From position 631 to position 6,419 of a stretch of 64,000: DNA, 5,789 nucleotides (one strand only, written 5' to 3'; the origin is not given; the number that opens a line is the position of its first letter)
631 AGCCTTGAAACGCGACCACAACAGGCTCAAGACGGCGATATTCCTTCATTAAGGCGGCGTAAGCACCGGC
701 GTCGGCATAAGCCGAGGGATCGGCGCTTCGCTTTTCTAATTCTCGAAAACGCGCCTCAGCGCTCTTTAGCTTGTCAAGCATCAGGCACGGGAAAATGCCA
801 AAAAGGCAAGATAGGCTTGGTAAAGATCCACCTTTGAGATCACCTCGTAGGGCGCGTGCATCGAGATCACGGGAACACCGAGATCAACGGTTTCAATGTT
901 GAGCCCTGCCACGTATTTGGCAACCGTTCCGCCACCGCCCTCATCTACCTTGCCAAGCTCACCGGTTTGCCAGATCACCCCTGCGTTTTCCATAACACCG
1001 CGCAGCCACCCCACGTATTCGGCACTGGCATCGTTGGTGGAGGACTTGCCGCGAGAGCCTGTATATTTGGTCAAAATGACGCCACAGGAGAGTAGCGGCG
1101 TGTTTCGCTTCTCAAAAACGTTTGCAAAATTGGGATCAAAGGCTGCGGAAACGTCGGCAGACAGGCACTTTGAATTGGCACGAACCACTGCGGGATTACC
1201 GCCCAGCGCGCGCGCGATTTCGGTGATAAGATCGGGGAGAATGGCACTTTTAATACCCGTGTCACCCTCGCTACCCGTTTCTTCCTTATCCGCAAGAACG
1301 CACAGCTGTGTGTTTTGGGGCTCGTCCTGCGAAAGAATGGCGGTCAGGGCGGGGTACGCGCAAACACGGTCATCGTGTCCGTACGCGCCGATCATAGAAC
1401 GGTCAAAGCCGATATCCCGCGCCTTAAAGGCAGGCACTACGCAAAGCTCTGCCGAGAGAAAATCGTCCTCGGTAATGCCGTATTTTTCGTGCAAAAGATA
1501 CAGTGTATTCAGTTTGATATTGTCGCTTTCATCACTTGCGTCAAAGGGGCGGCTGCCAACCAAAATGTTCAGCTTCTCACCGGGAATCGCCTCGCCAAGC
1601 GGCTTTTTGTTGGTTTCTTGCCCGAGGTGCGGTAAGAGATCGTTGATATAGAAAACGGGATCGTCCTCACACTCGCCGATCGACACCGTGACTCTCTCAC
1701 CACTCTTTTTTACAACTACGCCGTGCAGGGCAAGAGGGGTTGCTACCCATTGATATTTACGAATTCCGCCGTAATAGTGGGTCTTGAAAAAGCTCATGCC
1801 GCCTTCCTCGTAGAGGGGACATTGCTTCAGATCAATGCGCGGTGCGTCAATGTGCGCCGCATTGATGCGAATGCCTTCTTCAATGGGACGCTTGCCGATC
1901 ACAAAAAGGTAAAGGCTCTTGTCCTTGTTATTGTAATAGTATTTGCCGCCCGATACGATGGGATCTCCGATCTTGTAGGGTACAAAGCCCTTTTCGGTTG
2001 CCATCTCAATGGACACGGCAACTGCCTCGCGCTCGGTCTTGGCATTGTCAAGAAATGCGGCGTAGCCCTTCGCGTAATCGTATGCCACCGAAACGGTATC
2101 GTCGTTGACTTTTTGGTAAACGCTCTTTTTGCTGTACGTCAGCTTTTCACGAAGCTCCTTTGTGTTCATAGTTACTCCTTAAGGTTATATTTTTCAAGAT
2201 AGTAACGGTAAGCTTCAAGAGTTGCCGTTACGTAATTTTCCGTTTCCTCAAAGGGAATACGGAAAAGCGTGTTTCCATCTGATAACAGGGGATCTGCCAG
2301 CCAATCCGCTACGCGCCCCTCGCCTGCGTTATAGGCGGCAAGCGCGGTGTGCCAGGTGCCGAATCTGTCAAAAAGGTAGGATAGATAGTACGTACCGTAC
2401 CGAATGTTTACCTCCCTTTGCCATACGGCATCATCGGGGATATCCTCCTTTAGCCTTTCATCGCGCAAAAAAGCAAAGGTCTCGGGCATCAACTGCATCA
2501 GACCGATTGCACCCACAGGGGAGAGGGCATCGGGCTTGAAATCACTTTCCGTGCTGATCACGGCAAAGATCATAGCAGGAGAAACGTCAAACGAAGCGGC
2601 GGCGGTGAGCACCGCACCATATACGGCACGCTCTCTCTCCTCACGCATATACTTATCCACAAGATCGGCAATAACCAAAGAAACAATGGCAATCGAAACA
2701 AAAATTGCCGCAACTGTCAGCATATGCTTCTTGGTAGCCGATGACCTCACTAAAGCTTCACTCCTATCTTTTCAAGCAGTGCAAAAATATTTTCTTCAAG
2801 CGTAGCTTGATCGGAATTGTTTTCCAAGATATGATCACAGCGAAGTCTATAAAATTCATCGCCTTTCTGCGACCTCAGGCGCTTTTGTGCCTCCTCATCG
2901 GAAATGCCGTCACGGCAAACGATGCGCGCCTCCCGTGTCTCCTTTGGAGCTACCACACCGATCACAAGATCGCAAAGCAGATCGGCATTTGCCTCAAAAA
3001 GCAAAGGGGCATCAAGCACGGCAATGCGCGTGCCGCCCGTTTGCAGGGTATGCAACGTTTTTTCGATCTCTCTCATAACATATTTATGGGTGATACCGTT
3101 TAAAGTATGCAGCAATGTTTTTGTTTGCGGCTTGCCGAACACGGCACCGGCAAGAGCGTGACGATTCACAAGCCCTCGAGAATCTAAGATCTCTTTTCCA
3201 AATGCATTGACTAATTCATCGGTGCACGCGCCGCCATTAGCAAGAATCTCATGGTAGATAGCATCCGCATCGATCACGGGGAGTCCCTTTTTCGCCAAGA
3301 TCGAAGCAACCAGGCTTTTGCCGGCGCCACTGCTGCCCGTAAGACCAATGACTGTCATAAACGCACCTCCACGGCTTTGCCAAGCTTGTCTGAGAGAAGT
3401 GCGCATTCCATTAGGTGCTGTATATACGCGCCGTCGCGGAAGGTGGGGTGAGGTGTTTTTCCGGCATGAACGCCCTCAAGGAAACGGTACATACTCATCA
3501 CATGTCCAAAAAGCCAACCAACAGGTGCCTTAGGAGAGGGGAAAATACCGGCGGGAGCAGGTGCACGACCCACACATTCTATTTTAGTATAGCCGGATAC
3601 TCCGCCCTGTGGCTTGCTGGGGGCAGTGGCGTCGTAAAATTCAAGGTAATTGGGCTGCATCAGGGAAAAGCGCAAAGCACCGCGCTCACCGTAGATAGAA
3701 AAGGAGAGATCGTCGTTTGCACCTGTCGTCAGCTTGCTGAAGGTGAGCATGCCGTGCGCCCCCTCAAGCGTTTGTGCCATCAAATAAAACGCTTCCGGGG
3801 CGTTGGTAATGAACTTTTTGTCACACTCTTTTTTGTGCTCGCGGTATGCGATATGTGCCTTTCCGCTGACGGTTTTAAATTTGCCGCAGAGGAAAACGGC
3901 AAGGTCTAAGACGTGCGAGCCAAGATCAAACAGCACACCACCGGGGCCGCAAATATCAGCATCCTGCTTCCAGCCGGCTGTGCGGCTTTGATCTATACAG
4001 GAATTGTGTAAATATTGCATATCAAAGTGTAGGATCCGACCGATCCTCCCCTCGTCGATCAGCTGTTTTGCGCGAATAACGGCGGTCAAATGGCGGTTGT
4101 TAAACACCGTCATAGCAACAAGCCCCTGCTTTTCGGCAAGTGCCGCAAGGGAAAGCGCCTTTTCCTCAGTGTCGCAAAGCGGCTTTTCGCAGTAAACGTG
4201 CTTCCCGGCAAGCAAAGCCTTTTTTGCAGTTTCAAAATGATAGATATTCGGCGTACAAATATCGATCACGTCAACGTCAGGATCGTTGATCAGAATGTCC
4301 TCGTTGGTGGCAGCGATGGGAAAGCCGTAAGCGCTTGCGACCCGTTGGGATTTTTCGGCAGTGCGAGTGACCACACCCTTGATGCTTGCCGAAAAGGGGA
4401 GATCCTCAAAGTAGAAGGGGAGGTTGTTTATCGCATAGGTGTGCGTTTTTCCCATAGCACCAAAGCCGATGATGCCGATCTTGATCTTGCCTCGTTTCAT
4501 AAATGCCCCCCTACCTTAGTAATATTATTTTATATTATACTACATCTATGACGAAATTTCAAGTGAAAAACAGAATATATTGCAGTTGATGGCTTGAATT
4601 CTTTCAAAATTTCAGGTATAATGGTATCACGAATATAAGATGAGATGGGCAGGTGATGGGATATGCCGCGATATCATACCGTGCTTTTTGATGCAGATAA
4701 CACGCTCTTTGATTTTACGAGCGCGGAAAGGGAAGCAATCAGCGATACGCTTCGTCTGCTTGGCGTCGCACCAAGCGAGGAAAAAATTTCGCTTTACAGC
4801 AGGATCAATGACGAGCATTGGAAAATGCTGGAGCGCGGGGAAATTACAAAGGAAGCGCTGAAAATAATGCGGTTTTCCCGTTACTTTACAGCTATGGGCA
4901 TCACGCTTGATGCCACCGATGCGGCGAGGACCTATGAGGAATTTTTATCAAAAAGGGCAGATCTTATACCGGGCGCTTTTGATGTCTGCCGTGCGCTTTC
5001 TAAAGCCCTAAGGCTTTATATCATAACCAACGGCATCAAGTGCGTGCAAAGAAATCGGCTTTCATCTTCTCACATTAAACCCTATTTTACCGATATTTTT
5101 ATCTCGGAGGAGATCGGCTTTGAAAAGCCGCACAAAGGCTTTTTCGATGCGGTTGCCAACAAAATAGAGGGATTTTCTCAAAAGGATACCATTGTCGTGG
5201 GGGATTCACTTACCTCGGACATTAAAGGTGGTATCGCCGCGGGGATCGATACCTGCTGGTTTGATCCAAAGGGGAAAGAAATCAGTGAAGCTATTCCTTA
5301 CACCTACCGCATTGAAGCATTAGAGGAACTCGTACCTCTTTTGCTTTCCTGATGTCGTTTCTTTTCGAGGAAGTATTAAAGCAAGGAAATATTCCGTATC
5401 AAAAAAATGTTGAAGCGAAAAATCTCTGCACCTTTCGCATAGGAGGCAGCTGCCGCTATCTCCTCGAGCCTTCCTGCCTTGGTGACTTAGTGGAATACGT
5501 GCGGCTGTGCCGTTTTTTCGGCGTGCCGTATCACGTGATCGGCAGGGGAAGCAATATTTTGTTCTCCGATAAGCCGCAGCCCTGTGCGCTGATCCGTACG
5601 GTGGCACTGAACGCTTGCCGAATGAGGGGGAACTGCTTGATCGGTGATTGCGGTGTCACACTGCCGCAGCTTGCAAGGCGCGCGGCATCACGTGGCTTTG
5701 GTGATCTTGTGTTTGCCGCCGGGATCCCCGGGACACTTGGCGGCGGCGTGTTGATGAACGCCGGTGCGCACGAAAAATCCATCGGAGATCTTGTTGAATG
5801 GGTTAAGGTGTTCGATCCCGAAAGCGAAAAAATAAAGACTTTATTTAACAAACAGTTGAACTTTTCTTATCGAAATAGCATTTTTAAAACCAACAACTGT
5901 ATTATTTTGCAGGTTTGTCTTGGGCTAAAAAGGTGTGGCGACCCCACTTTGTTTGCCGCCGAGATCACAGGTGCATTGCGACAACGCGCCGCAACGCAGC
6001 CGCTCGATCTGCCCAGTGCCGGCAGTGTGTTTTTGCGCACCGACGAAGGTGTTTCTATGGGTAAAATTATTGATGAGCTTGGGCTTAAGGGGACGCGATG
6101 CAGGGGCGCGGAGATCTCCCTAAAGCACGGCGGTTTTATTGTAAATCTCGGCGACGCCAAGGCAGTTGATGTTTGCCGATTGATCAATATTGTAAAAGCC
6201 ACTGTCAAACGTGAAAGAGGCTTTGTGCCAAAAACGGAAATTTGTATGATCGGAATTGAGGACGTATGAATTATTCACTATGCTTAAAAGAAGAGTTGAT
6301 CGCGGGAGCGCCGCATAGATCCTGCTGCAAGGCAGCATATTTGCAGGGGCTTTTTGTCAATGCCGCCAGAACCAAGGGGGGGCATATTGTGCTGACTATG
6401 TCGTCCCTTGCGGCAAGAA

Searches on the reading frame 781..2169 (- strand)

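Call 58: search_protein_families(library=pfam, proteins=[window:781-2169:-], max_evalue=0.00001)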
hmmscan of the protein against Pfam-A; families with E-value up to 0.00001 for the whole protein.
window:781-2169:- (462 aa): 1 family
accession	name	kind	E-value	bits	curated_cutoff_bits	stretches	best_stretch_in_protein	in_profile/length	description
PF02127.20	Peptidase_M18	-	7.2e-86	289.1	24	1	39-459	1-431/432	Aminopeptidase I zinc metalloprotease (M18)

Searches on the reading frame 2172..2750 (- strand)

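Call 58: search_protein_families(library=pfam, proteins=[window:2172-2750:-], max_evalue=0.00001)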
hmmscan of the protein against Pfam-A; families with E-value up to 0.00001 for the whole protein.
window:2172-2750:- (192 aa): 1 family
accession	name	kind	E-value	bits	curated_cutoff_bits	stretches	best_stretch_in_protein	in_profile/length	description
PF01464.25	SLT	-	4.7e-26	91.1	21.3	1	49-152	5-106/117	Transglycosylase SLT domain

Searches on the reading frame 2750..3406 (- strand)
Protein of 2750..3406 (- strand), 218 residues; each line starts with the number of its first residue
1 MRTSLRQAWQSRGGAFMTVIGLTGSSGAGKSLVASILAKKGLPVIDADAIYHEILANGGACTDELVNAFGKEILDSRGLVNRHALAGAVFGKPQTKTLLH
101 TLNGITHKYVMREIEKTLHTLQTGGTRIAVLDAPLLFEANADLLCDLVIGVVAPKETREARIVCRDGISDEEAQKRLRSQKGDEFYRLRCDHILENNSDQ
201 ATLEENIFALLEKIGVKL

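Call 58: search_protein_families(library=pfam, proteins=[window:2750-3406:-], max_evalue=0.00001)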
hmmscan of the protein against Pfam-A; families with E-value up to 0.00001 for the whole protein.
window:2750-3406:- (218 aa): 2 families
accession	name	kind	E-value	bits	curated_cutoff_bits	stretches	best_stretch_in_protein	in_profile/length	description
PF01121.26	CoaE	-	8.7e-44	149.8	27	1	19-199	2-177/180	Dephospho-CoA kinase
PF13189.12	Cytidylate_kin2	-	7.4e-07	29.9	28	1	19-180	1-146/176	Cytidylate kinase-like family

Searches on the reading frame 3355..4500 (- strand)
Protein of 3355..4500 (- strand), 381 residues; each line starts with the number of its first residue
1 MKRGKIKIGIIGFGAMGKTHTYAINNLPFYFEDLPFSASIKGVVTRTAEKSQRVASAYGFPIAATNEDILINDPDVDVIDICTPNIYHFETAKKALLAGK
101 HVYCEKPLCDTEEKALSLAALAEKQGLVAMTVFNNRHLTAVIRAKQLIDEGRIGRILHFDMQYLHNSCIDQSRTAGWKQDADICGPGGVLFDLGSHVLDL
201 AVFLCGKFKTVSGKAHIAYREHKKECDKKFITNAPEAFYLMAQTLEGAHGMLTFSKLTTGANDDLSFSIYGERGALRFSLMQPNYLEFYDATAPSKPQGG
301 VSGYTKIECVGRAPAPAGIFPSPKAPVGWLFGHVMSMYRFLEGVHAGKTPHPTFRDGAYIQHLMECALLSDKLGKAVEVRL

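Call 58: search_protein_families(library=pfam, proteins=[window:3355-4500:-], max_evalue=0.00001)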
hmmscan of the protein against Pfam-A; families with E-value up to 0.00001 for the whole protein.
window:3355-4500:- (381 aa): 3 families
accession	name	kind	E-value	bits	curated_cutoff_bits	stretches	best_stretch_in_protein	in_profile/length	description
PF01408.29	GFO_IDH_MocA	-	2.7e-25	89.8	24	1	6-130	1-117/120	Oxidoreductase family, NAD-binding Rossmann fold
PF22725.1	GFO_IDH_MocA_C3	-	3.3e-22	79.2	27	1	143-277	3-124/124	GFO/IDH/MocA C-terminal domain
PF02894.22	GFO_IDH_MocA_C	-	7.8e-19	68.8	22.9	1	145-379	1-218/218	Oxidoreductase family, C-terminal alpha/beta domain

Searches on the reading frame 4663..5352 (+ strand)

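Call 58: search_protein_families(library=pfam, proteins=[window:4663-5352:+], max_evalue=0.00001)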
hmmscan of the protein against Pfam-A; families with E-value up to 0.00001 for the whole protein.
window:4663-5352:+ (229 aa): 3 families
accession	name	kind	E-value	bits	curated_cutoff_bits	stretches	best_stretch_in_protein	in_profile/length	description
PF00702.32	Hydrolase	-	2.4e-18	67.7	26.4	1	5-194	2-191/191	haloacid dehalogenase-like hydrolase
PF13419.12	HAD_2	-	8.9e-17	62.2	23.8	1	7-199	1-177/178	Haloacid dehalogenase-like hydrolase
PF13242.12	Hydrolase_like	-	1.1e-09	38.5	22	1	154-199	3-47/75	HAD-hyrolase-like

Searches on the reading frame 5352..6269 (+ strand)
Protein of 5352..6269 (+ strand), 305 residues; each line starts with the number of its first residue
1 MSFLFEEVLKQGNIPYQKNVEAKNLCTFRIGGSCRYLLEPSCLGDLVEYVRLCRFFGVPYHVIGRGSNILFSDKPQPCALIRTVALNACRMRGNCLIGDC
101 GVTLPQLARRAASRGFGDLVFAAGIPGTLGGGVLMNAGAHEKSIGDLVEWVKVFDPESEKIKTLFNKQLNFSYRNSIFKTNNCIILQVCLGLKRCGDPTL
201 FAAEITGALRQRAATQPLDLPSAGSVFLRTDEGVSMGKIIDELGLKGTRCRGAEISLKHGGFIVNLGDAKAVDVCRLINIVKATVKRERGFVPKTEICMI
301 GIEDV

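Call 58: search_protein_families(library=pfam, proteins=[window:5352-6269:+], max_evalue=0.00001)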
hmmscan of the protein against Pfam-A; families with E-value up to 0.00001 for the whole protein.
window:5352-6269:+ (305 aa): 2 families
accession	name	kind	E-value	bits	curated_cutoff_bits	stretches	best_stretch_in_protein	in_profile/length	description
PF02873.21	MurB_C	-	2e-23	82.8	27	1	204-300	5-99/99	UDP-N-acetylenolpyruvoylglucosamine reductase, C-terminal domain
PF01565.28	FAD_binding_4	-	4.9e-13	49.4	26.4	1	36-159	3-134/139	FAD binding domain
